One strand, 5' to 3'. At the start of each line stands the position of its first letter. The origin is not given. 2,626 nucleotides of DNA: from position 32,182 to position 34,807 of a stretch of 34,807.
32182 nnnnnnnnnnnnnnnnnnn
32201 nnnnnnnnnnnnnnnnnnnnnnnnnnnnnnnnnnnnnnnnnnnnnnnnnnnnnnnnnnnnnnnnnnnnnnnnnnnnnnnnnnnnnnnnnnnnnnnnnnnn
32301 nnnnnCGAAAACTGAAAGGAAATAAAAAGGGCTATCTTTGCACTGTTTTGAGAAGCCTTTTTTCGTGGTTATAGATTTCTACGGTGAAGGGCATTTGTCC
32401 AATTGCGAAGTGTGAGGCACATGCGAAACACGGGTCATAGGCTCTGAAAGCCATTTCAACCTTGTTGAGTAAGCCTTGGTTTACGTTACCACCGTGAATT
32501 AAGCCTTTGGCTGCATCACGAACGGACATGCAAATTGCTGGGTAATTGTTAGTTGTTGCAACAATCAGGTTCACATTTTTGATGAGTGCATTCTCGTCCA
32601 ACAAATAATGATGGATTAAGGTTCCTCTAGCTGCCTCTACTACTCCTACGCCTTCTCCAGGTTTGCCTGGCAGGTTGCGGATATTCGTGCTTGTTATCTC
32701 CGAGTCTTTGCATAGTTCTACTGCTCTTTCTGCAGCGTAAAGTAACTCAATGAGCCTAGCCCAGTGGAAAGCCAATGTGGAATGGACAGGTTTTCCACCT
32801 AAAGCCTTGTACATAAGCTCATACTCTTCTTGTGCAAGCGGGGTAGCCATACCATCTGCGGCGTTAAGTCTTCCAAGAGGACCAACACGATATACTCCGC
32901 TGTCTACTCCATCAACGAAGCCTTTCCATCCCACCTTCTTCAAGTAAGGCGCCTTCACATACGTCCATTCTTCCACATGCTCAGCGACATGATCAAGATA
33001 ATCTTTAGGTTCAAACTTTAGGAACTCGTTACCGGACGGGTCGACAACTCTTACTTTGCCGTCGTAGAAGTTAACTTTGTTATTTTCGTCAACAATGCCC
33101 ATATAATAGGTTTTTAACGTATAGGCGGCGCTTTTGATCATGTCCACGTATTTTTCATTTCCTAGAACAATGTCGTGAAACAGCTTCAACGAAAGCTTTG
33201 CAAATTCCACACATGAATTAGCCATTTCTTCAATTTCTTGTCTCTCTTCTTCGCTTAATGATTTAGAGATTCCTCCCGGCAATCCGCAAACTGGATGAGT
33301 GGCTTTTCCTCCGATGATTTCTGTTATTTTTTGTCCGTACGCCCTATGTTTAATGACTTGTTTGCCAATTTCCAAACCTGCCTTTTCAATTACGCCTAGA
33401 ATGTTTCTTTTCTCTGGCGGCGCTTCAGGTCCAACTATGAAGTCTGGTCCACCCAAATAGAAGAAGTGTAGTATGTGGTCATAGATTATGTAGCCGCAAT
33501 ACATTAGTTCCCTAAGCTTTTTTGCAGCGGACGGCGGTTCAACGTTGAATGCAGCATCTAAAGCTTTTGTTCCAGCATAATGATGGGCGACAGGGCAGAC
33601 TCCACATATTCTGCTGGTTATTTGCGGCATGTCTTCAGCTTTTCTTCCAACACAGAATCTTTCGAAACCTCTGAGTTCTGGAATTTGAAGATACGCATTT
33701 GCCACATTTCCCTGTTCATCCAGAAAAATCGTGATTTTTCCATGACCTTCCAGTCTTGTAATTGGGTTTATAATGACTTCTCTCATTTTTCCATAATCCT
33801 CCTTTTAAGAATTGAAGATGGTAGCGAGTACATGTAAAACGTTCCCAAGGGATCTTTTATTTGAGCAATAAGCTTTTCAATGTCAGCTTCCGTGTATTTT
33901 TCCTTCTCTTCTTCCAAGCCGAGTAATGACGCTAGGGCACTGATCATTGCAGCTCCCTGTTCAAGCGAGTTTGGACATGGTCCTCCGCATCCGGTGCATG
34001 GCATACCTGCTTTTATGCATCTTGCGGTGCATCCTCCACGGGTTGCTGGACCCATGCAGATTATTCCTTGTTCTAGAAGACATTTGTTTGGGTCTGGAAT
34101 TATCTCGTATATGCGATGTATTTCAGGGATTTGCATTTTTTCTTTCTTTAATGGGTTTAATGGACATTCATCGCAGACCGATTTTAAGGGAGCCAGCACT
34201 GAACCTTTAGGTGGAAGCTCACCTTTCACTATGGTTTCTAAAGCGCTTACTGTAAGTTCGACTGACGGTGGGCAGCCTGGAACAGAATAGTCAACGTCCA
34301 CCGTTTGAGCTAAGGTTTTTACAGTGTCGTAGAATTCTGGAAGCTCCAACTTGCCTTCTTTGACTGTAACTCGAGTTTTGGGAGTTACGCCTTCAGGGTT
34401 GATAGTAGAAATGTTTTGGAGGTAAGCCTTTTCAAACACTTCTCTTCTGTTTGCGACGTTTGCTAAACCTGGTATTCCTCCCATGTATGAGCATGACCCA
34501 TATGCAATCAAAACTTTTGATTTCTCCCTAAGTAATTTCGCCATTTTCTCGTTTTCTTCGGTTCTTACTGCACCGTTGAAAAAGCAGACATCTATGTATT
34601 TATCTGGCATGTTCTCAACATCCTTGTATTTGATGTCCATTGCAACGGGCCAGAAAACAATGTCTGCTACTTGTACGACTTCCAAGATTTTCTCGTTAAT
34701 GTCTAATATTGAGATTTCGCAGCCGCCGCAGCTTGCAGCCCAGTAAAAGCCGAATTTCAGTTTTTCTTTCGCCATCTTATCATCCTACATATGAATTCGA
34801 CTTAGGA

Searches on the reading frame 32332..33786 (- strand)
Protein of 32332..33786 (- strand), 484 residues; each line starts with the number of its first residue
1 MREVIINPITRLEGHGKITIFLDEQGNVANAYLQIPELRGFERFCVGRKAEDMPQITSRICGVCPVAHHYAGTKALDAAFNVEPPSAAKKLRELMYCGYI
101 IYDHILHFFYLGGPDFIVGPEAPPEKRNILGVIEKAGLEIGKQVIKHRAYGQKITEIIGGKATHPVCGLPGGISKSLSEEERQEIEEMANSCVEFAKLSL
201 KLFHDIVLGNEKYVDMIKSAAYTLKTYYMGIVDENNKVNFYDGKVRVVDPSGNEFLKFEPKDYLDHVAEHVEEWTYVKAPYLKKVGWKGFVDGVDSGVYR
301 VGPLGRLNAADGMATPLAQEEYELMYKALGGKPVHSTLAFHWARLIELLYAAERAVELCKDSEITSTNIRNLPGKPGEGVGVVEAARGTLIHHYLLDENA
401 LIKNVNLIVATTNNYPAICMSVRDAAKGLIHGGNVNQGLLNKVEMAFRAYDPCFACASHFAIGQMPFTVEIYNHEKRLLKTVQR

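Call 21: search_protein_families(library=pfam, proteins=[window:32332-33786:-], max_evalue=0.001)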
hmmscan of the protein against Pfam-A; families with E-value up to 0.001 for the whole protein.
window:32332-33786:- (484 aa): 1 family
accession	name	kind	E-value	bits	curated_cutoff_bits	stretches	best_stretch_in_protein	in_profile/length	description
PF00374.24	NiFeSe_Hases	-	4.4e-38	131.9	25.8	2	39-117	1-79/508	Nickel-dependent hydrogenase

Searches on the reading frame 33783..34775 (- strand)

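Call 21: search_protein_families(library=pfam, proteins=[window:33783-34775:-], max_evalue=0.001)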
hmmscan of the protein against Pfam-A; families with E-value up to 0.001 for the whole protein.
window:33783-34775:- (330 aa): 1 family
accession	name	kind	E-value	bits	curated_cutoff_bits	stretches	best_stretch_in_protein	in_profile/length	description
PF01058.29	Oxidored_q6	-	2e-24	86.2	27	1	16-180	1-126/128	NADH ubiquinone oxidoreductase, 20 Kd subunit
